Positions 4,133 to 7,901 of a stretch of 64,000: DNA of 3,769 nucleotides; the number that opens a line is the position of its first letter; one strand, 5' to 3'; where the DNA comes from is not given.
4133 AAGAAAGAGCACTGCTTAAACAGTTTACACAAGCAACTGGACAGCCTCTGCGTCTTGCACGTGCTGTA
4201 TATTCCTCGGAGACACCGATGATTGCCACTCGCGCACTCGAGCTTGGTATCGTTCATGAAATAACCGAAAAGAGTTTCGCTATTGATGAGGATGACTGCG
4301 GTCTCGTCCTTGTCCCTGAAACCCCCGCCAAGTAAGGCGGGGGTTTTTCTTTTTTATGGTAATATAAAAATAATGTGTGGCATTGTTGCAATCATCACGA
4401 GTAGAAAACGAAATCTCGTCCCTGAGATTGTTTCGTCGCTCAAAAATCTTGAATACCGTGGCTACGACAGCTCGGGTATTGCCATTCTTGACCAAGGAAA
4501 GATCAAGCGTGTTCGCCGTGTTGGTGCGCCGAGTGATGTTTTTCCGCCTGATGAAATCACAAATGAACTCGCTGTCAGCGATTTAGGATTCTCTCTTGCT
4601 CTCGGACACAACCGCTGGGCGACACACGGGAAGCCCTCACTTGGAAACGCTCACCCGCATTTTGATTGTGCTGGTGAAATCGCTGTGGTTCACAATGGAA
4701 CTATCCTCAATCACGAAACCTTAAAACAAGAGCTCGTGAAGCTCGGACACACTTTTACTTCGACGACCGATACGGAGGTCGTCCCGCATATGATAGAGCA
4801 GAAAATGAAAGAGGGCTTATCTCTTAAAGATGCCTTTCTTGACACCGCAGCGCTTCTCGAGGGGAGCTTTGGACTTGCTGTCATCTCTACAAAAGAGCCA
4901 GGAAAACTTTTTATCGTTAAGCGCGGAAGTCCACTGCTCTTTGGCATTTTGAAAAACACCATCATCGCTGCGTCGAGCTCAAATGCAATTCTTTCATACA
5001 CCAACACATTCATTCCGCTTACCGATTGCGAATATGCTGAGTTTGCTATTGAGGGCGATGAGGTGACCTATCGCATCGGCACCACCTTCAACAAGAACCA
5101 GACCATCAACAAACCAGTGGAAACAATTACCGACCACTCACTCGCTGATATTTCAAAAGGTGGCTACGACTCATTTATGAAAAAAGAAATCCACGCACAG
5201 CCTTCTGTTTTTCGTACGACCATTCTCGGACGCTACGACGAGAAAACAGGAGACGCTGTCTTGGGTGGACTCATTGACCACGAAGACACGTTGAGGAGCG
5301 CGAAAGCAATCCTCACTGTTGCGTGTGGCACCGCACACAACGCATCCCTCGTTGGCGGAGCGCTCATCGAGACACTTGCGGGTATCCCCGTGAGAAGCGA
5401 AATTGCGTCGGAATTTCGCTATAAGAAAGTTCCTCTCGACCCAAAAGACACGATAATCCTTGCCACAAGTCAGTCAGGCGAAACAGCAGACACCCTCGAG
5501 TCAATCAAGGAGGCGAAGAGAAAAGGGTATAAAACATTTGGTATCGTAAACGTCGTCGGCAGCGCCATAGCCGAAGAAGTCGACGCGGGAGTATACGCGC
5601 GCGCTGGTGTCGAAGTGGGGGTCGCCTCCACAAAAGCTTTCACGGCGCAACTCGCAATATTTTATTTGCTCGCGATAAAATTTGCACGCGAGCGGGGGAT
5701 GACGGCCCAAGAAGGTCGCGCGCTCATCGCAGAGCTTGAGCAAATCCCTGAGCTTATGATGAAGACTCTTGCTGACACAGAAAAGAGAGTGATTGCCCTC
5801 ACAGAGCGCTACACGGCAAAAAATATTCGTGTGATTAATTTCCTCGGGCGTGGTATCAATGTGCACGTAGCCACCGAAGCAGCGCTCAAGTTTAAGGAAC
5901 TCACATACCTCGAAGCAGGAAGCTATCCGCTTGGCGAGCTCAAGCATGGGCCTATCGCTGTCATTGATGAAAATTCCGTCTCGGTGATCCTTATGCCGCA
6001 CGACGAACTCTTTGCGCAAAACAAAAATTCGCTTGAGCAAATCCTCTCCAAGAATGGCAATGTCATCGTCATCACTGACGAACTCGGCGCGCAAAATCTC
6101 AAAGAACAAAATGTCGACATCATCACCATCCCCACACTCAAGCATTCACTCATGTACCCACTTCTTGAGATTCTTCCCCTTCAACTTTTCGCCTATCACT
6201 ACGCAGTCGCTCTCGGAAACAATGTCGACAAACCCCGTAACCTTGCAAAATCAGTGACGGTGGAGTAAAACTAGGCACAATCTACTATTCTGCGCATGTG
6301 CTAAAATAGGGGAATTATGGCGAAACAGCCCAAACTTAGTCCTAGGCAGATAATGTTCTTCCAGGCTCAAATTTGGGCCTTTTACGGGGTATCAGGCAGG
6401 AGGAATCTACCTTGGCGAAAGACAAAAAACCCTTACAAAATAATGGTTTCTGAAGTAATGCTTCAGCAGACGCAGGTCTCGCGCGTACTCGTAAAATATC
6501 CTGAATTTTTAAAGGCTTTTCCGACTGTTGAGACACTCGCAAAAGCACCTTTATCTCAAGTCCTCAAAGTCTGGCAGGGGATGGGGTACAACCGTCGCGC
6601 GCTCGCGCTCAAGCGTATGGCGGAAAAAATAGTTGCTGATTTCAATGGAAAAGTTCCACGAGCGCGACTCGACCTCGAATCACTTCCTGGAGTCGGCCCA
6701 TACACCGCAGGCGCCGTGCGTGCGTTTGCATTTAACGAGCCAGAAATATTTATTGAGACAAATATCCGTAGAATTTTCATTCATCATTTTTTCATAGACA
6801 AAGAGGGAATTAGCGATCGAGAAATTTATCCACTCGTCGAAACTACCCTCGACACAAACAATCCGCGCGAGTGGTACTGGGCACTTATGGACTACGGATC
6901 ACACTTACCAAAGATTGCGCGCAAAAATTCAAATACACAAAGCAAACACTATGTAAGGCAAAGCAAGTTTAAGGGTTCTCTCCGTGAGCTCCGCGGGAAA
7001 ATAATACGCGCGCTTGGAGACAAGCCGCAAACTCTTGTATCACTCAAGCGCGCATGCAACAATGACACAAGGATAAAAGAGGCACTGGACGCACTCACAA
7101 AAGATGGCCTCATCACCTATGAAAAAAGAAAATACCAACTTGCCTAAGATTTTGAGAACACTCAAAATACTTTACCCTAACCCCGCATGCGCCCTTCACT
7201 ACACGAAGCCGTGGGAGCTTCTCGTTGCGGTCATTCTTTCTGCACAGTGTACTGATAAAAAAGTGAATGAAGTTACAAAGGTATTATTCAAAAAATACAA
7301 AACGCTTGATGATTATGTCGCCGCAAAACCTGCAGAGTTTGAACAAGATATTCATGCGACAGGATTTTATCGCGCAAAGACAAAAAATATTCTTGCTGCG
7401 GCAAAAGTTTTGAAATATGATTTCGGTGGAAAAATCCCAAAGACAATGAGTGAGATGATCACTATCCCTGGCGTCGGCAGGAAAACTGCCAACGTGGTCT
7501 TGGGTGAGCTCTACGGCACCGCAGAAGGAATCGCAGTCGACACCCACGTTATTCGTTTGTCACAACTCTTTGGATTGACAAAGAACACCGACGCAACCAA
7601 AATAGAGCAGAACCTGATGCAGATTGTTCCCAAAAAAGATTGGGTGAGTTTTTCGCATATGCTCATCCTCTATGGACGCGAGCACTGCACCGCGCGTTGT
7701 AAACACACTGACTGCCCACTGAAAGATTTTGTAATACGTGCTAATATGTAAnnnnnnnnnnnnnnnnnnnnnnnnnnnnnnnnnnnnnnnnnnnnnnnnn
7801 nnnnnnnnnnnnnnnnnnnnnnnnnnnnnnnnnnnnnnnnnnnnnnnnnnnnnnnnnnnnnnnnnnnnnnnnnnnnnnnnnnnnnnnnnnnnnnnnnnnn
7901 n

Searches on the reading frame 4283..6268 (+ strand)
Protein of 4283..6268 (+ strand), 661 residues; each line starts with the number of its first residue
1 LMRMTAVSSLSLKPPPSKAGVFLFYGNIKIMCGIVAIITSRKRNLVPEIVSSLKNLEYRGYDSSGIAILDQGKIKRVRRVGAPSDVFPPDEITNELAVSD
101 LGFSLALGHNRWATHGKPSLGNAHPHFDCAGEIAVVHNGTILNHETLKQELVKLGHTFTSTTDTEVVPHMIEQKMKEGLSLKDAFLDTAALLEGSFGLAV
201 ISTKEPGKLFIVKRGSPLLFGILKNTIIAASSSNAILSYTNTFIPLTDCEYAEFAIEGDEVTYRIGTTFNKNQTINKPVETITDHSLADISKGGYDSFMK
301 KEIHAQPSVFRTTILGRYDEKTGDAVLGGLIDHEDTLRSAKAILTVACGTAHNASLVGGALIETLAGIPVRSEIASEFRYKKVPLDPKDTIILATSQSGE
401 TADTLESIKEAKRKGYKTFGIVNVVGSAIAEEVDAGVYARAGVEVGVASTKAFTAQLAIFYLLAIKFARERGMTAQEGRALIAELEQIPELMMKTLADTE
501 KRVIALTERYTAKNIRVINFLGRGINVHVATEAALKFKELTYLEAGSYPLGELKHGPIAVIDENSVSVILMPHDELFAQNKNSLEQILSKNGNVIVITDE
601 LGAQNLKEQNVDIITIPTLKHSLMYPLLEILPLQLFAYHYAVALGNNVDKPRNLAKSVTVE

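Call 97: search_protein_families(library=pfam, proteins=[window:4283-6268:+], max_evalue=0.001)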
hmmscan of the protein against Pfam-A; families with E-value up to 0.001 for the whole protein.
window:4283-6268:+ (661 aa): 3 families
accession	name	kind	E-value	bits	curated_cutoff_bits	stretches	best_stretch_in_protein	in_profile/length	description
PF01380.27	SIS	-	5.2e-41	140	25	2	337-465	2-130/131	SIS domain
PF13522.11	GATase_6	-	1.5e-19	70.7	27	1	104-231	11-129/130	Glutamine amidotransferase domain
PF13537.11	GATase_7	-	4e-14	53.1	25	1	122-237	12-122/123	Glutamine amidotransferase domain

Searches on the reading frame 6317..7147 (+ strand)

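Call 52: search_protein_families(library=pfam, proteins=[window:6317-7147:+], max_evalue=0.001)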
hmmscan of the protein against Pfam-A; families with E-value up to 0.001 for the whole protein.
window:6317-7147:+ (276 aa): 2 families
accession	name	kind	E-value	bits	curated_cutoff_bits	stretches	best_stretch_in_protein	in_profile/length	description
PF00730.31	HhH-GPD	-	1.3e-16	61.3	26.2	1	44-163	1-92/108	HhH-GPD superfamily base excision DNA repair protein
PF00633.29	HHH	-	8.5e-07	29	24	1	109-137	2-30/30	Helix-hairpin-helix motif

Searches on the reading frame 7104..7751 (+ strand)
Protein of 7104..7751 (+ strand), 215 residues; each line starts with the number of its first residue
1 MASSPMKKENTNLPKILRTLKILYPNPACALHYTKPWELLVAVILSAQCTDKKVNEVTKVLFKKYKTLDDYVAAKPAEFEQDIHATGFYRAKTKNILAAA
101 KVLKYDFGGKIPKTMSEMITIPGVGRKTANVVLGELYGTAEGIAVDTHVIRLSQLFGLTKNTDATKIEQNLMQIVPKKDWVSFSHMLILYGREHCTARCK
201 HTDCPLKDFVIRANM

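Call 96: search_protein_families(library=pfam, proteins=[window:7104-7751:+], max_evalue=0.001)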
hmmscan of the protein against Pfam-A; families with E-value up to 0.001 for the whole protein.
window:7104-7751:+ (215 aa): 3 families
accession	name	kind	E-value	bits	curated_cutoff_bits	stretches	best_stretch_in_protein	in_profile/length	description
PF00730.31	HhH-GPD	-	2.6e-22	79.6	26.2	1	41-177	1-108/108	HhH-GPD superfamily base excision DNA repair protein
PF00633.29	HHH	-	2.4e-07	30.7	24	1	107-133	2-28/30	Helix-hairpin-helix motif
PF14520.12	HHH_5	-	0.00071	20.4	27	0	116-158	2-43/57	Helix-hairpin-helix domain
